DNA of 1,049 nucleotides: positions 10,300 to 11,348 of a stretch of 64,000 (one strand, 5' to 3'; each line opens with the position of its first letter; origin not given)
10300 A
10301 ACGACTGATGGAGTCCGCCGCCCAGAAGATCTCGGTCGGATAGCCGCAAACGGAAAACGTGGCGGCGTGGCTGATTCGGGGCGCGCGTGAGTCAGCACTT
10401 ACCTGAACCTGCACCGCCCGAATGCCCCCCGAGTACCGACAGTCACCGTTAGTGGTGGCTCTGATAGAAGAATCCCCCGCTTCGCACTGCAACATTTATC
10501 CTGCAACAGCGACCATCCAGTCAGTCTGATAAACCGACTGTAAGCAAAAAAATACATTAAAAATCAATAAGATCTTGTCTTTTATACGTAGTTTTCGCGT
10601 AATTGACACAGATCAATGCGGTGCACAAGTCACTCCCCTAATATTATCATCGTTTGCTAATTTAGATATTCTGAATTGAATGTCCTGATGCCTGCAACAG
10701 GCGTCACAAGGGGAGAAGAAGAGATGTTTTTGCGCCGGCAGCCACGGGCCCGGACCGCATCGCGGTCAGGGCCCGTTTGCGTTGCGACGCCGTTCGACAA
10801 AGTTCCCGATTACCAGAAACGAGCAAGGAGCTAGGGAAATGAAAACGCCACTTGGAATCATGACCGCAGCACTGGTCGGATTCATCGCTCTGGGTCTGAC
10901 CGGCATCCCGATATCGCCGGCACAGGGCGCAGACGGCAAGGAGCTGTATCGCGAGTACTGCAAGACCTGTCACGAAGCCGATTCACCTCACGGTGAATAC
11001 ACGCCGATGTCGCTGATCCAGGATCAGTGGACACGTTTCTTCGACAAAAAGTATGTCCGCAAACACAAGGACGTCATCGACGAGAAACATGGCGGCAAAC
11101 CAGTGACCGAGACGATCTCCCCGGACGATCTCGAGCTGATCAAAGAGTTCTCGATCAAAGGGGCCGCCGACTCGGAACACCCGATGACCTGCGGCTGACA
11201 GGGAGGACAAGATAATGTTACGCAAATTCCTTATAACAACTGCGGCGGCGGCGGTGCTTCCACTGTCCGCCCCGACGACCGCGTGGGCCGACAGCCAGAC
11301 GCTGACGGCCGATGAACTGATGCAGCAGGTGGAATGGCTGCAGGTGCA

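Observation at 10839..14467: Monohaem cytochrome c, coiled-coil outer-membrane barrel and octahaem cytochrome: a candidate porin-cytochrome conduit or OTR-like module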

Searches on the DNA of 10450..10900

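Call 47: search_rna_families(source=window, start=10450, end=10900, threshold=evalue, max_evalue=1)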
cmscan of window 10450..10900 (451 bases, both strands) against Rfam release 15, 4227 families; matches with E-value up to 1: 1.
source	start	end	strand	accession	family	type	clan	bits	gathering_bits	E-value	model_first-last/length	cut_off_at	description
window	10681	10778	+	RF02865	ncS01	Gene; sRNA;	-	19.2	58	0.45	1-110/110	no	Burkholderia sRNA 1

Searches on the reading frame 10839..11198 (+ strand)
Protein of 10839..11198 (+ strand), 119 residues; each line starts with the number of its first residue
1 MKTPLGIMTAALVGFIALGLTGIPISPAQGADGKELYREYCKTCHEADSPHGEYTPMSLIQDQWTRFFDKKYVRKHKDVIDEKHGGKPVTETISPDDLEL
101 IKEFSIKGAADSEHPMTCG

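Call 3: search_protein_families(library=pfam, proteins=[window:10839-11198:+], max_evalue=0.1)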
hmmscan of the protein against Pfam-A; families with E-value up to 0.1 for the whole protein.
window:10839-11198:+ (119 aa): 2 families
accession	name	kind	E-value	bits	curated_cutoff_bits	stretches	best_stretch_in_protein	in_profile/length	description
PF13442.11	Cytochrome_CBB3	-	4.7e-06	27.3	27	1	29-104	2-67/68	Cytochrome C oxidase, cbb3-type, subunit III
PF00034.26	Cytochrom_C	-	0.00056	21.6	21.3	1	31-84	2-60/90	Cytochrome c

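Call 4: search_protein_families(library=ncbifam, proteins=[window:10839-11198:+], max_evalue=0.1)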
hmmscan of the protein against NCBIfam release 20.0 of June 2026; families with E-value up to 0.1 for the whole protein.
window:10839-11198:+ (119 aa): 4 families
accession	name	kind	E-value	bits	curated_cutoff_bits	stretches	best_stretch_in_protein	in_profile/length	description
NF040606.1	CytoC_perox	subfamily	0.0035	16.6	150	1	25-56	293-324/524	di-heme-cytochrome C peroxidase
NF000670.0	PRK00033.1-3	equivalog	0.025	14.7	143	1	53-118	36-101/106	ATP-dependent Clp protease adapter ClpS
NF050122.1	bc1_QcrC_actin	exception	0.048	13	200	1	30-49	41-60/253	cytochrome bc1 complex diheme cytochrome c subunit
NF011054.0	PRK14486.1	equivalog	0.097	12.2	447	0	31-98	216-280/294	putative bifunctional cbb3-type cytochrome c oxidase subunit II/cytochrome c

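Call 44: search_solved_structures(query=A3, max_evalue=10, show_alignments=4)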
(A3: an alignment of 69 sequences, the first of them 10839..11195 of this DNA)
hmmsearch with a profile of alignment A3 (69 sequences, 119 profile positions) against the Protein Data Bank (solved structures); distinct sequences matched with E-value up to 10: 132 (the best 60 are shown).
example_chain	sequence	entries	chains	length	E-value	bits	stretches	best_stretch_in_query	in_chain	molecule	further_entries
6xkx_p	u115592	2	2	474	1.9e-07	34.3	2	16-50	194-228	Cbb3-type cytochrome c oxidase subunit CcoP,Cytochrome c-type cyt cy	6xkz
6xkw_p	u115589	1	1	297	0.00016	24.9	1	15-50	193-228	Cbb3-type cytochrome c oxidase subunit CcoP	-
3mk7_C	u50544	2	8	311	0.00016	24.8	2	15-50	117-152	Cytochrome c oxidase, cbb3-type, subunit P | Cbb3-type cytochrome c oxidase subunit CcoP1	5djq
8snh_G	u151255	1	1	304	0.00039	23.6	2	15-50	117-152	Cbb3-type cytochrome c oxidase subunit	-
9g83_v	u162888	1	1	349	0.00047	23.4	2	20-64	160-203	Cbb3-type cytochrome c oxidase subunit CcoP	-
8smr_G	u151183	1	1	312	0.0006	23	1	15-65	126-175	Cbb3-type cytochrome c oxidase subunit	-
3o1f_A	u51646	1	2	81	0.0013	22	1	51-118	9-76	ATP-dependent Clp protease adapter protein clpS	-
3o2o_A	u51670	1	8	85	0.0015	21.7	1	51-118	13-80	ATP-dependent Clp protease adaptor protein ClpS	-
9wcx_U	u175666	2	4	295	0.0021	21.3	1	23-48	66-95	Cytochrome bc1 complex cytochrome c subunit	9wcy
3o2b_A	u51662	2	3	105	0.0023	21.1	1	51-118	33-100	ATP-dependent Clp protease adaptor protein ClpS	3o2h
1mbu_C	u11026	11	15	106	0.0024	21.1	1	51-118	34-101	Protein yljA | ATP-dependent Clp protease adaptor protein clpS | ATP-dependent Clp protease adapter protein ClpS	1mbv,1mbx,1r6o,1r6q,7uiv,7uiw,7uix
2wa8_A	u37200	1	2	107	0.0025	21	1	51-118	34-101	ATP-DEPENDENT CLP PROTEASE ADAPTER PROTEIN CLPS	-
2w9r_A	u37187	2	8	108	0.0025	21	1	51-118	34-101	ATP-DEPENDENT CLP PROTEASE ADAPTER PROTEIN CLPS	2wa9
6hwh_M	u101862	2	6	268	0.0029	20.8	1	27-48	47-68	Cytochrome bc1 complex cytochrome c subunit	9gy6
1lzw_A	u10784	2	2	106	0.0031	20.7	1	51-118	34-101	Protein yljA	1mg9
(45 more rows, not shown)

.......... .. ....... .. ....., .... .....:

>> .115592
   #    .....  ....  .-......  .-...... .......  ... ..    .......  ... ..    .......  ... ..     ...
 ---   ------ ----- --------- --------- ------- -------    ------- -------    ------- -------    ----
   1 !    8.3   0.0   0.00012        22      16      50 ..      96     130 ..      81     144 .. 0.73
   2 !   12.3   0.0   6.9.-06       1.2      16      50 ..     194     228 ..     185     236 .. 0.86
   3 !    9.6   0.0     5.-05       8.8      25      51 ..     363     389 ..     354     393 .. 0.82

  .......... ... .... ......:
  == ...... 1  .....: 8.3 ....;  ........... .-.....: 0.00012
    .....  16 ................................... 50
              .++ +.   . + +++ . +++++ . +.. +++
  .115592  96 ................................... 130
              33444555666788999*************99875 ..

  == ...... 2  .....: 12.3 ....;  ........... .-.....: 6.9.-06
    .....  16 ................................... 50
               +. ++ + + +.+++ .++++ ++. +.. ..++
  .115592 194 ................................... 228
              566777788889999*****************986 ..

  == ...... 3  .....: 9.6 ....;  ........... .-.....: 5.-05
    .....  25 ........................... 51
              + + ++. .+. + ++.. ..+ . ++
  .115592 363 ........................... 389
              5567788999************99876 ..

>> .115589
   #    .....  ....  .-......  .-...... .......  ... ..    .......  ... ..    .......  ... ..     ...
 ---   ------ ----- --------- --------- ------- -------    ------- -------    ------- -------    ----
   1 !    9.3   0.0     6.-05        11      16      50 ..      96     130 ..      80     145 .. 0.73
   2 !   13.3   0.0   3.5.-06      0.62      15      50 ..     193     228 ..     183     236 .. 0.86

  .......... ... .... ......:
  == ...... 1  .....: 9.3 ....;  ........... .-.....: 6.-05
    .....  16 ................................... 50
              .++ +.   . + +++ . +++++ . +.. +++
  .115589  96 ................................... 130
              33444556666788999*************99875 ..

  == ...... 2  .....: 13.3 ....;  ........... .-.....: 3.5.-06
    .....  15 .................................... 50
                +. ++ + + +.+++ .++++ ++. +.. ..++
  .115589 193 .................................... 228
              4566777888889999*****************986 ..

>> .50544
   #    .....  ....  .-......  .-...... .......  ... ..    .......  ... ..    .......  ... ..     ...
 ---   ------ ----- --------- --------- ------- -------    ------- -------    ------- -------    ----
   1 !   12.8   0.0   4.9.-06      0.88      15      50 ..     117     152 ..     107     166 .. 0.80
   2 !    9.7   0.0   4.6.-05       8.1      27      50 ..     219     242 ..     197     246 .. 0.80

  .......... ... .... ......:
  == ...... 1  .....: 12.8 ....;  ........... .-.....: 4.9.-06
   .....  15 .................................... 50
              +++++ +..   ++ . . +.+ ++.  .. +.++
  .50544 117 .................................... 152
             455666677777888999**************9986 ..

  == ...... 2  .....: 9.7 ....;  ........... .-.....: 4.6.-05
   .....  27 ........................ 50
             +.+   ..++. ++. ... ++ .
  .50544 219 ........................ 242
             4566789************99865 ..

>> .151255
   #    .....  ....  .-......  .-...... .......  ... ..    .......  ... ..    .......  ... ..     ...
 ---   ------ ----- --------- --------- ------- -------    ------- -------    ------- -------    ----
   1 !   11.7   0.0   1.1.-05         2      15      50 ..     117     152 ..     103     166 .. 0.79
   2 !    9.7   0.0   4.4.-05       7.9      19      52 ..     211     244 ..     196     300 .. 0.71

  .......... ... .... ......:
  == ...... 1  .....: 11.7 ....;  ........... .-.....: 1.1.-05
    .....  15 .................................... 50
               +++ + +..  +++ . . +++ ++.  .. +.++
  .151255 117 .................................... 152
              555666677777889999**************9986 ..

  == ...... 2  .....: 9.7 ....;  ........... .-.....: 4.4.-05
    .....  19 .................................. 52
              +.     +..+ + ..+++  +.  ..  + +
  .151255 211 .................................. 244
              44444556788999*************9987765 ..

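Call 70: predict_structure(protein=window:10839-11195:+)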
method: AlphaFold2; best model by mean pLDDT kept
length: 119 residues; sequences in the alignment: 1
mean_pLDDT: 43.9   pTM: 0.28
mean pLDDT of the five models: 43.9, 42.7, 41.3, 39.6, 38.2
residues with pLDDT >= 90: 0; 70-90: 0; 50-70: 29; < 50: 90
segments of 3 or more residues with pLDDT < 50: 1-38, 43-73, 90-92, 105-119
pLDDT, mean of each block of 10 residues (from residue 1): 42 38 33 46 43 37 43 53 55 53 46 36
secondary structure, 60 per line:
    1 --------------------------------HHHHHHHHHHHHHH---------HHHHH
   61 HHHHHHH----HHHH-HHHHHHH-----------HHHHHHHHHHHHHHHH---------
elements in order: H33-46 H56-67 H72-75 H77-83 H95-110

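Call 75: search_protein_representatives(protein=window:10839-11195:+)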
Query: 119 residues. Proteins with E-value up to 0.001 (for the whole library): 152; up to 1e-10: 37; up to 1e-30: 2. The best 150 are listed.
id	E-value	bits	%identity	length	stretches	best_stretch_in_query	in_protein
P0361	6.9e-41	155.5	61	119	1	7-119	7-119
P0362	5.8e-34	133.1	63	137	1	30-119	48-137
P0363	1.7e-27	112.3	57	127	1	32-119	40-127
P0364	1.4e-23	99.6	47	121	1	9-118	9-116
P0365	1.9e-23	99.2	41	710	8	17-52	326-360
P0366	2.5e-23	98.8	41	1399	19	33-62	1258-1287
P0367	9.5e-23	96.9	46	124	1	8-119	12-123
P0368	2.8e-22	95.4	59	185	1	31-105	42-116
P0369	8.9e-22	93.8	46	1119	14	11-49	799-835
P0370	1.1e-21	93.5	47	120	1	27-119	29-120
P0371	3.5e-21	91.9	46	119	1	5-119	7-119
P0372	1.2e-20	90.1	48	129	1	29-119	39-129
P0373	1.8e-18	83.1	44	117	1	12-102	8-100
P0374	2.5e-18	82.6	36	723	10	16-46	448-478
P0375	3.7e-18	82.1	45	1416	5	10-31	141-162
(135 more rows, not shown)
